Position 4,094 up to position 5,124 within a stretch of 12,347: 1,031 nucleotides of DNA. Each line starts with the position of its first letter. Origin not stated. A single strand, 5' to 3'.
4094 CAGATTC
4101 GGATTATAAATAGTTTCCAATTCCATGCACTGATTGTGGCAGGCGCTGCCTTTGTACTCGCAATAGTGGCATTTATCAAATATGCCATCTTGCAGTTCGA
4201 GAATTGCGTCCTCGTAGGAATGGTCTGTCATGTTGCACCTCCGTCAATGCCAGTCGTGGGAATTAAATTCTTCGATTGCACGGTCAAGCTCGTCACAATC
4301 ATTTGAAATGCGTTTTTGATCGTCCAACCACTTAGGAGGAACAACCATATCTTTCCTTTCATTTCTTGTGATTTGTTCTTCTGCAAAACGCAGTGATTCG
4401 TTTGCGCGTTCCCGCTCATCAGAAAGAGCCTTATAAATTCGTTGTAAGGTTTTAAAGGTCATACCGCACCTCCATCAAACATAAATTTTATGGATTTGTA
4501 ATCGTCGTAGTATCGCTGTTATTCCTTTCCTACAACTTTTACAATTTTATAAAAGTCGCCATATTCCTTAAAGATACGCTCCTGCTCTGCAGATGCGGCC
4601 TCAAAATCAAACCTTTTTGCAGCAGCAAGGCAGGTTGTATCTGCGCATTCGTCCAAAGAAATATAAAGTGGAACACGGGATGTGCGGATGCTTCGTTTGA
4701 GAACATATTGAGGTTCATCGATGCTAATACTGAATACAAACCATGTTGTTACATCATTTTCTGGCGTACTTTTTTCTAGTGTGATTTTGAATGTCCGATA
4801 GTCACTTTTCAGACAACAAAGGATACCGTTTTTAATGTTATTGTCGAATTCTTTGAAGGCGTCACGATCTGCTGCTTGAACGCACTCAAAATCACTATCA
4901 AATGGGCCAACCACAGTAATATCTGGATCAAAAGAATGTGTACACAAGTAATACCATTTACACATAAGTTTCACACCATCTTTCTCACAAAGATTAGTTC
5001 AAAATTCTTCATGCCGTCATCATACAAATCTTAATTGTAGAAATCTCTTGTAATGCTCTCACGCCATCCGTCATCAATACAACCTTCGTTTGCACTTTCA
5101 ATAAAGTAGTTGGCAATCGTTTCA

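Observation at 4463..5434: AT-rich two-gene block set off by 56-bp gaps: possible later-acquired cassette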

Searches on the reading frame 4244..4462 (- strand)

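Call 8: search_protein_families(library=pfam, max_evalue=0.01, proteins=[window:4244-4462:-])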
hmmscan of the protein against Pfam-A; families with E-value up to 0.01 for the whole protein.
window:4244-4462:- (72 aa): 0 families

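Call 10: search_protein_families(library=phrogs, max_evalue=0.001, proteins=[window:4244-4462:-])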
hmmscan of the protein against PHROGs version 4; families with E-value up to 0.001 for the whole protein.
window:4244-4462:- (72 aa): 0 families

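Call 55: search_protein_families(library=padloc, max_evalue=0.1, proteins=[window:4244-4462:-])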
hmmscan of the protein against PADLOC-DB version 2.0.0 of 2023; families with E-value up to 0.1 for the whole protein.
window:4244-4462:- (72 aa): 1 family
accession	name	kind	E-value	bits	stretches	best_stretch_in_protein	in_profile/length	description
PDLC03194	Specificity_I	-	0.015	12.4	1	29-61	138-170/391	Type I specificity subunit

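Call 83: search_protein_families(library=ncbifam, max_evalue=0.1, proteins=[window:4244-4462:-])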
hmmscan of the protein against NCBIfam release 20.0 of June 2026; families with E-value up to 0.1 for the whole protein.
window:4244-4462:- (72 aa): 0 families

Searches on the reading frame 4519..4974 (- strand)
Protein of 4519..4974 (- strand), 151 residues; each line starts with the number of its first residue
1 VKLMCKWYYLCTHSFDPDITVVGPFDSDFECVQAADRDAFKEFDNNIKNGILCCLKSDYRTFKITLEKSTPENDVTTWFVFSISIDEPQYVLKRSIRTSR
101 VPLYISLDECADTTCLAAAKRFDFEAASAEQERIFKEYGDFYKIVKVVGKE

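Call 7: search_protein_families(library=pfam, max_evalue=0.01, proteins=[window:4519-4974:-])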
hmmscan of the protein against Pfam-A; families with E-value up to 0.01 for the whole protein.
window:4519-4974:- (151 aa): 0 families

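Call 9: search_protein_families(library=phrogs, max_evalue=0.001, proteins=[window:4519-4974:-])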
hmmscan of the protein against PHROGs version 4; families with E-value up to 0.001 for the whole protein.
window:4519-4974:- (151 aa): 0 families

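Call 23: find_homologous_proteins(query=window:4522-4965:-, max_evalue=0.001)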
Query seq(148 aa) (148 aa): 56 proteins with E <= 0.001 among 64 candidates.
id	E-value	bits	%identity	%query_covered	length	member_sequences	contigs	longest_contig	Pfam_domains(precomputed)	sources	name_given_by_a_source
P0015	1.2e-86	306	91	100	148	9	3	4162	-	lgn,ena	-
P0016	5.0e-86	304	90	100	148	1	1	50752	-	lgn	-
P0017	1.2e-85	303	90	100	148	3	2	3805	-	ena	-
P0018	1.3e-85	303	89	100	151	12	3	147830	-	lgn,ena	-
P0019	3.4e-83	295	90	99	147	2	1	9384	-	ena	-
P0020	6.4e-83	294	86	100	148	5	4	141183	-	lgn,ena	-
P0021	1.2e-82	293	89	100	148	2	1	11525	-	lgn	-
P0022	1.8e-82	292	85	100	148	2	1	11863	-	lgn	-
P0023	1.8e-81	289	85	100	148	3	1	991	-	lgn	-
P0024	2.6e-81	289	89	100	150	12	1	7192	-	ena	-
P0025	3.4e-81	288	86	100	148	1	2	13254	-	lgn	-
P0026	6.5e-81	287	88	100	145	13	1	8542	-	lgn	-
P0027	2.1e-80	286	84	100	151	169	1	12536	-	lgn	-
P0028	5.0e-80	285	85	100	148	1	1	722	-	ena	-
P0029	1.9e-79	283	83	100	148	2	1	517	-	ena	-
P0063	7.7e-72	258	79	100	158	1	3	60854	-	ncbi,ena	-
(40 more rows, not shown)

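Call 41: predict_structure(alignment_id=A2)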
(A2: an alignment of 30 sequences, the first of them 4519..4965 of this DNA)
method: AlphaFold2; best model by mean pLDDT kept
length: 148 residues; sequences in the alignment: 30
mean_pLDDT: 46.8   pTM: 0.39
mean pLDDT of the five models: 46.8, 35.2, 34.8, 33.3, 30.6
residues with pLDDT >= 90: 0; 70-90: 15; 50-70: 42; < 50: 91
segments of 3 or more residues with pLDDT < 50: 1-21, 79-148
pLDDT, mean of each block of 10 residues (from residue 1): 39 38 59 69 75 69 67 55 35 29 32 33 41 32 26
secondary structure, 60 per line:
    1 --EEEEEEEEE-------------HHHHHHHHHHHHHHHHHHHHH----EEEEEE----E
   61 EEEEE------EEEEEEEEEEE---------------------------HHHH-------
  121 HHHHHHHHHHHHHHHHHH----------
elements in order: E3-11 H25-45 E50-55 E60-65 E72-82 H110-113 H121-138

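Call 49: search_dna_similar(query=window:4519-4965:-, collection=phages, mode=protein, max_rows=15, max_evalue=0.001)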
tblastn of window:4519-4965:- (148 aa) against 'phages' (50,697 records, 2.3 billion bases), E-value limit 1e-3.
No match.

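Call 55: search_protein_families(library=padloc, max_evalue=0.1, proteins=[window:4519-4965:-])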
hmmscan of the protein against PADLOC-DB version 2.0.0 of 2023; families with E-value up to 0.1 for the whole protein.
window:4519-4965:- (148 aa): 0 families

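Call 57: search_solved_structures(query=A2, max_evalue=1)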
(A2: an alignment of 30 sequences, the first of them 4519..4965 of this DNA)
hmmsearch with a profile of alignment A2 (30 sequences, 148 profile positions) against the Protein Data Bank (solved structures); distinct sequences matched with E-value up to 1: 2.
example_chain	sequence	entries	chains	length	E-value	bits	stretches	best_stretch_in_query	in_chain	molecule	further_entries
9qce_E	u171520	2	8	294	0.88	12.6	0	32-91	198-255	Hemagglutinin component HA33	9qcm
4ouj_A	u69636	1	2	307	0.96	12.5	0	32-93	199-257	Hemagglutinin component HA33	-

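Call 60: find_related_loci(query=A2, collection=genome_contigs, flank=6000)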
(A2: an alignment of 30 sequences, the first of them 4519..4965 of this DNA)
Query A2 (148 aa) in genome_contigs; peptide patterns used: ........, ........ (x = any residue, [..] = any of these).
80 stretches matched a pattern, but none encodes a relative of the query by tblastn (E <= 1e-3).

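Call 63: list_cluster_members(proteins=[P0063])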
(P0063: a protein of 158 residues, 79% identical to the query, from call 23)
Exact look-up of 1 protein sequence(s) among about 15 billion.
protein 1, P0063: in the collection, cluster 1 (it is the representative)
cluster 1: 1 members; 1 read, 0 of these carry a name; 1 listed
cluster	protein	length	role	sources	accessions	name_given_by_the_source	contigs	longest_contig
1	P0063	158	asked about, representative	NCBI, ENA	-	-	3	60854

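Call 66: search_protein_representatives(alignment_id=A2)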
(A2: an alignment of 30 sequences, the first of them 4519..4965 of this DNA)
Query: 30 sequences, 148 profile positions. Proteins with E-value up to 0.001 (for the whole library): 35; up to 1e-10: 3; up to 1e-30: 2. The best 35 are listed.
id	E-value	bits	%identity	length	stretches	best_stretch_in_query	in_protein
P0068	3.3e-64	231.5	-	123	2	83-148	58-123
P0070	2.0e-37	144.5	-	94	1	1-71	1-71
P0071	1.5e-19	86.6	-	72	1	1-43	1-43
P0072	9.0e-10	54.8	-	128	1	4-92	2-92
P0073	5.9e-09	52.2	-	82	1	1-80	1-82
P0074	1.3e-08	51.0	-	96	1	2-80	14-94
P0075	1.4e-08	51.0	-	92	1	2-80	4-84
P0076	4.0e-08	49.5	-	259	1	4-80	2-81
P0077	1.4e-07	47.7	-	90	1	4-83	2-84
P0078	2.5e-07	46.9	-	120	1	3-77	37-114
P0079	6.2e-07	45.6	-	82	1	4-80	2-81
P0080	7.1e-07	45.4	-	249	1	4-94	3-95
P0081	7.3e-07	45.4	-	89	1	4-81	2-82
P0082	7.5e-07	45.3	-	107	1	2-50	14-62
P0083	1.0e-06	44.9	-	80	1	4-79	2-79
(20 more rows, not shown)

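Call 72: find_encoding_contigs(protein=P0073, flank=5000, max_places=3)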
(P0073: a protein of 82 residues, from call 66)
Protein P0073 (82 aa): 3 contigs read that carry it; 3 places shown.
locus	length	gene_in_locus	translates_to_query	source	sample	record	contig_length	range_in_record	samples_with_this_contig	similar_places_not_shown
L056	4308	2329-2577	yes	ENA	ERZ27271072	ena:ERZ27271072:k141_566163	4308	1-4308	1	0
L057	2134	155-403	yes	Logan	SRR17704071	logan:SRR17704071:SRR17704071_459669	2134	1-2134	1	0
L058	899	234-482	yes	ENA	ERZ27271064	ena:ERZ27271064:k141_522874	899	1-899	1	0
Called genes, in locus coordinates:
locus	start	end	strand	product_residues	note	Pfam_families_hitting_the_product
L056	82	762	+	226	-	PF00899:ThiF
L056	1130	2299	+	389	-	PF00078:RVT_1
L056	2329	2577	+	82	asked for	-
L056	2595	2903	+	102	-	-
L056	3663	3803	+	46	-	-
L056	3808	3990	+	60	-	-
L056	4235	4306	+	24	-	?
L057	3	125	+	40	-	?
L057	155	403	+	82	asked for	-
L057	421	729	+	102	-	-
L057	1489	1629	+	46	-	-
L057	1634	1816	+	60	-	-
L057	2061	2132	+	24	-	?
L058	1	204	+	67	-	?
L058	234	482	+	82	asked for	-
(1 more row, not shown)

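Call 73: find_encoding_contigs(protein=P0076, flank=5000, max_places=3)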
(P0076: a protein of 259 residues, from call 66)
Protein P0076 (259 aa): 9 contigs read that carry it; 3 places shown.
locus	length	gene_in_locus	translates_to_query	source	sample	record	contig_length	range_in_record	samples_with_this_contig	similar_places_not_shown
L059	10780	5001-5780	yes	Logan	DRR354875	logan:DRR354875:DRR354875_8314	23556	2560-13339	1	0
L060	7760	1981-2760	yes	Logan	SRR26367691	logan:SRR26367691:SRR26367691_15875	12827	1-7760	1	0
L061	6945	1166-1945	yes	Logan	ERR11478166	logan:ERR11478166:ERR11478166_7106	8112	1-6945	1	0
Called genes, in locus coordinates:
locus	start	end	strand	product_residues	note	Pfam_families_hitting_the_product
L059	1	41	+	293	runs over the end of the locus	PF05107:Cas_Cas7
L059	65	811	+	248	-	PF09704:Cas_Cas5d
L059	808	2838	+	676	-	PF09709:Cas_Csd1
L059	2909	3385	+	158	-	-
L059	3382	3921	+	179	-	-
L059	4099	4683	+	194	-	-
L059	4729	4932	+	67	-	-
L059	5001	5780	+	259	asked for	-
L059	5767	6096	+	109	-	-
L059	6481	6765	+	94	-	-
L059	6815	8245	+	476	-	-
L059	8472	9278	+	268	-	-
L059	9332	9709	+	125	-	-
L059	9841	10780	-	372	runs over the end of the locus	PF01385:OrfB_IS605, PF07282:Cas12f1-like_TNB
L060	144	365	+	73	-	-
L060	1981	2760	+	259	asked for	-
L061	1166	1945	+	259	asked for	-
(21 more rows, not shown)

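Call 83: search_protein_families(library=ncbifam, max_evalue=0.1, proteins=[window:4519-4965:-])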
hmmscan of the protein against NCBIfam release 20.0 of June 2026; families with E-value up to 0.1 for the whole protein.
window:4519-4965:- (148 aa): 0 families

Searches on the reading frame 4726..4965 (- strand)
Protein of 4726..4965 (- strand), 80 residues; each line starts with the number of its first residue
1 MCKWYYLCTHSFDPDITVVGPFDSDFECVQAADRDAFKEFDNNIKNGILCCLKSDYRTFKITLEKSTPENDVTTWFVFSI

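Call 68: search_protein_families(library=pfam, alignment_id=A3, max_evalue=0.01)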
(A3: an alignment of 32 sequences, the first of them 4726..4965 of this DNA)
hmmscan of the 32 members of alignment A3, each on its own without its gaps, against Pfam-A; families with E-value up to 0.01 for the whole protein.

A. member 1, window:4726-4965:- (80 aa): 0 families

B. families by the number of members that match (of 32 scanned): 0 families

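Call 69: search_solved_structures(query=A3, max_evalue=1)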
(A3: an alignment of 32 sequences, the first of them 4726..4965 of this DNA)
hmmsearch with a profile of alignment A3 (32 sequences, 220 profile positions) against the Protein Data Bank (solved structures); distinct sequences matched with E-value up to 1: 0.

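Call 70: search_protein_families(library=phrogs, alignment_id=A3, max_evalue=0.001)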
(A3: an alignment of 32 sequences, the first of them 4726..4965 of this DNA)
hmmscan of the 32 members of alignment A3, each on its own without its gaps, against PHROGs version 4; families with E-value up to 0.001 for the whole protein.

A. member 1, window:4726-4965:- (80 aa): 0 families

B. families by the number of members that match (of 32 scanned): 0 families
